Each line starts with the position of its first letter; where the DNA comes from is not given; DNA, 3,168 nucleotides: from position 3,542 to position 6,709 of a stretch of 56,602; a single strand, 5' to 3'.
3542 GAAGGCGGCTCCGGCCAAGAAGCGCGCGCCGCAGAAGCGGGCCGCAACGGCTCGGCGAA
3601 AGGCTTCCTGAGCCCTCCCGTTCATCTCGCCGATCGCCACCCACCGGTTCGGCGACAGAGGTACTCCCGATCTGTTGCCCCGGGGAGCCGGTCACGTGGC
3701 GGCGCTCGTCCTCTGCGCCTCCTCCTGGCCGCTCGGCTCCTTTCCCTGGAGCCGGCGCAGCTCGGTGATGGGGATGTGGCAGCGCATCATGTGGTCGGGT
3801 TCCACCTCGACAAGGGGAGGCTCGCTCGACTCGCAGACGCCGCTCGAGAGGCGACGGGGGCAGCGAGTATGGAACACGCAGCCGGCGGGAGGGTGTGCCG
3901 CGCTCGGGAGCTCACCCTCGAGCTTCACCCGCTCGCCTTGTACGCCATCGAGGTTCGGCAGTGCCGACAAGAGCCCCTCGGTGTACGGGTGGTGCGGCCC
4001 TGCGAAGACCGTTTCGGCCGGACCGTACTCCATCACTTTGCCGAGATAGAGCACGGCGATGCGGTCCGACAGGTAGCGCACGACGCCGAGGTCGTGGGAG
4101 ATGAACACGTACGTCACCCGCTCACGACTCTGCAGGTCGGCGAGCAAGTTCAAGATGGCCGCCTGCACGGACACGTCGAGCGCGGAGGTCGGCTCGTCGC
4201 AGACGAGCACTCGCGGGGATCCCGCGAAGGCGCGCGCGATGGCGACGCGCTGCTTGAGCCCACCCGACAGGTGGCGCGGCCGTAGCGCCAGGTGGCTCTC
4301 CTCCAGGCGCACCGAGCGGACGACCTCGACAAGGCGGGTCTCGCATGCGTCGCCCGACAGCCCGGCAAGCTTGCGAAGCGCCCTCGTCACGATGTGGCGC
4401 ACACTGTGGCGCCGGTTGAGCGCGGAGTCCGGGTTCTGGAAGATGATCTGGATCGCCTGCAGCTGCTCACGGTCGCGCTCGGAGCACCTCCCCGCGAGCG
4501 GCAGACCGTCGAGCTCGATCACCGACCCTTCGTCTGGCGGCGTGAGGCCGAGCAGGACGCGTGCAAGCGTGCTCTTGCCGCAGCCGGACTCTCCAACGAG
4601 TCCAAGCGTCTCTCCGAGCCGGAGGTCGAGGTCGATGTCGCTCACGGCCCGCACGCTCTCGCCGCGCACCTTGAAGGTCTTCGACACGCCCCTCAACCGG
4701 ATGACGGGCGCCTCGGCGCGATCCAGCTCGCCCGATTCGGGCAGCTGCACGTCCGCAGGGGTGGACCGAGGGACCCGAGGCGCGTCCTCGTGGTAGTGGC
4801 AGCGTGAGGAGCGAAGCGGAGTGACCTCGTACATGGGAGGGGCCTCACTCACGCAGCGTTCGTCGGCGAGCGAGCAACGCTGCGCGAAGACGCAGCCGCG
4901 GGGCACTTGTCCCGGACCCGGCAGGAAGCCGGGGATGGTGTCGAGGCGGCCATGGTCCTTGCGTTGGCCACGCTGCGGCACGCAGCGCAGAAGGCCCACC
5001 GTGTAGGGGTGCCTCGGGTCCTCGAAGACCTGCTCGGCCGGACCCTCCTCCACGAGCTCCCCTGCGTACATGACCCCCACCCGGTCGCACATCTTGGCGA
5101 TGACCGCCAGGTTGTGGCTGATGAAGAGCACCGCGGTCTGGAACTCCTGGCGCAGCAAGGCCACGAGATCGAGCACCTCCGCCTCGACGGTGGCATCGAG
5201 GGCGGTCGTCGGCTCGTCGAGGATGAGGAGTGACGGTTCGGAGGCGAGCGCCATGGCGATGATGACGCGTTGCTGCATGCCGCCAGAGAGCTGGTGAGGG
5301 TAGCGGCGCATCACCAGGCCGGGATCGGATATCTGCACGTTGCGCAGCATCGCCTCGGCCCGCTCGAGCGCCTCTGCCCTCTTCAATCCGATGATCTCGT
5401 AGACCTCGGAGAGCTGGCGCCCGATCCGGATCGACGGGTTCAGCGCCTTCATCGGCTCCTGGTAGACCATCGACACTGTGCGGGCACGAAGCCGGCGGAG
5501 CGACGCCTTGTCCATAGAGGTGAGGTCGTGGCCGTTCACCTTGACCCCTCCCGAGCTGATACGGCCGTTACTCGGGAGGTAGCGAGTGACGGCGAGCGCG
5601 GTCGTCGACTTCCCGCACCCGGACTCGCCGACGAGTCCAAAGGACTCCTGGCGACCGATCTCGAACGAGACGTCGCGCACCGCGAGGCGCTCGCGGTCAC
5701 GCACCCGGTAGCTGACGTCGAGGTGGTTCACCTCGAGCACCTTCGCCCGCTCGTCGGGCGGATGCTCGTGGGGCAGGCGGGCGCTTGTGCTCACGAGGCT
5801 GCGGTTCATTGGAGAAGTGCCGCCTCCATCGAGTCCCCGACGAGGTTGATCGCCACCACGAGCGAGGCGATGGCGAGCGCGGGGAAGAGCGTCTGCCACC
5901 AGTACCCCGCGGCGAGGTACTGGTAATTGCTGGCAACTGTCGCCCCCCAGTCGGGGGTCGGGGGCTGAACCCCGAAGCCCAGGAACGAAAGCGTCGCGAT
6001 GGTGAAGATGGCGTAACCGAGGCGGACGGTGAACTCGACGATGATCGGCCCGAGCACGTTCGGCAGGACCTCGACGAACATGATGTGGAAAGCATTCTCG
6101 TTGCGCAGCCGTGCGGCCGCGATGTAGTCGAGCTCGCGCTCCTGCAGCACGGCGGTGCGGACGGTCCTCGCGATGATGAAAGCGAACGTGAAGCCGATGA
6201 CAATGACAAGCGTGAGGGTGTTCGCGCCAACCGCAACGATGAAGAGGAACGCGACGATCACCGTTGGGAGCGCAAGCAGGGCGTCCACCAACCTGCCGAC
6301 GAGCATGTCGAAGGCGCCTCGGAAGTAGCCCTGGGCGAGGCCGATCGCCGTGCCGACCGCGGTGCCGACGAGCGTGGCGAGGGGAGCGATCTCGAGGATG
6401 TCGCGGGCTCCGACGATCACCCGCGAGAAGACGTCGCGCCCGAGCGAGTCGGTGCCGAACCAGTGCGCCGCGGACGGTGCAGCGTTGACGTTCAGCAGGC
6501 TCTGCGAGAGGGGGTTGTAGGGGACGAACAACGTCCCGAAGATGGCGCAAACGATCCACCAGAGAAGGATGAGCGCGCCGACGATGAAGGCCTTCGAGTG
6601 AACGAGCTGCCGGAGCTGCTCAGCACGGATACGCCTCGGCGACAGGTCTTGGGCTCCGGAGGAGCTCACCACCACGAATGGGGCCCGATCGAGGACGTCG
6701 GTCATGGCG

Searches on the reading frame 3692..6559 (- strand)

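Call 8: search_protein_families(library=pfam, proteins=[window:3692-6559:-])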
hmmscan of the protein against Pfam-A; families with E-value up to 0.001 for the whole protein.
window:3692-6559:- (955 aa): 11 families
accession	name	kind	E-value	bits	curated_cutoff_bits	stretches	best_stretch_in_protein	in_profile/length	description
PF00005.33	ABC_tran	-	1.4e-57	194.5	25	2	640-792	2-137/137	ABC transporter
PF08352.17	oligo_HPY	-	1.9e-39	134.3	27.1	2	503-569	1-65/65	Oligopeptide/dipeptide transporter, C-terminal region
PF02463.25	SMC_N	-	1.4e-10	41.4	40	1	308-497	28-212/220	RecF/RecN/SMC N terminal domain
PF13304.12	AAA_21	-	2.6e-09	38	27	0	420-487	234-303/304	AAA domain, putative AbiEii toxin, Type IV TA system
PF13401.12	AAA_22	-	4.4e-09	37.2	27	1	654-820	10-121/130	AAA domain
PF13191.12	AAA_16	-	1.7e-08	35.6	32.6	1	651-815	26-164/167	AAA ATPase domain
PF00004.35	AAA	-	8.3e-06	26.7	21.2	0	309-356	3-45/131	ATPase family associated with various cellular activities (AAA)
PF13555.12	AAA_29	-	0.00015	21.8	27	0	298-323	16-41/61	P-loop containing region of AAA domain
PF07728.20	AAA_5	-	0.00037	21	22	0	654-673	4-23/139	AAA domain (dynein-related subfamily)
PF03193.22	RsgA_GTPase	-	0.00044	20.6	30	0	630-671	88-128/174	RsgA GTPase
PF00485.24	PRK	-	0.00063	20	22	0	308-352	3-47/196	Phosphoribulokinase / Uridine kinase family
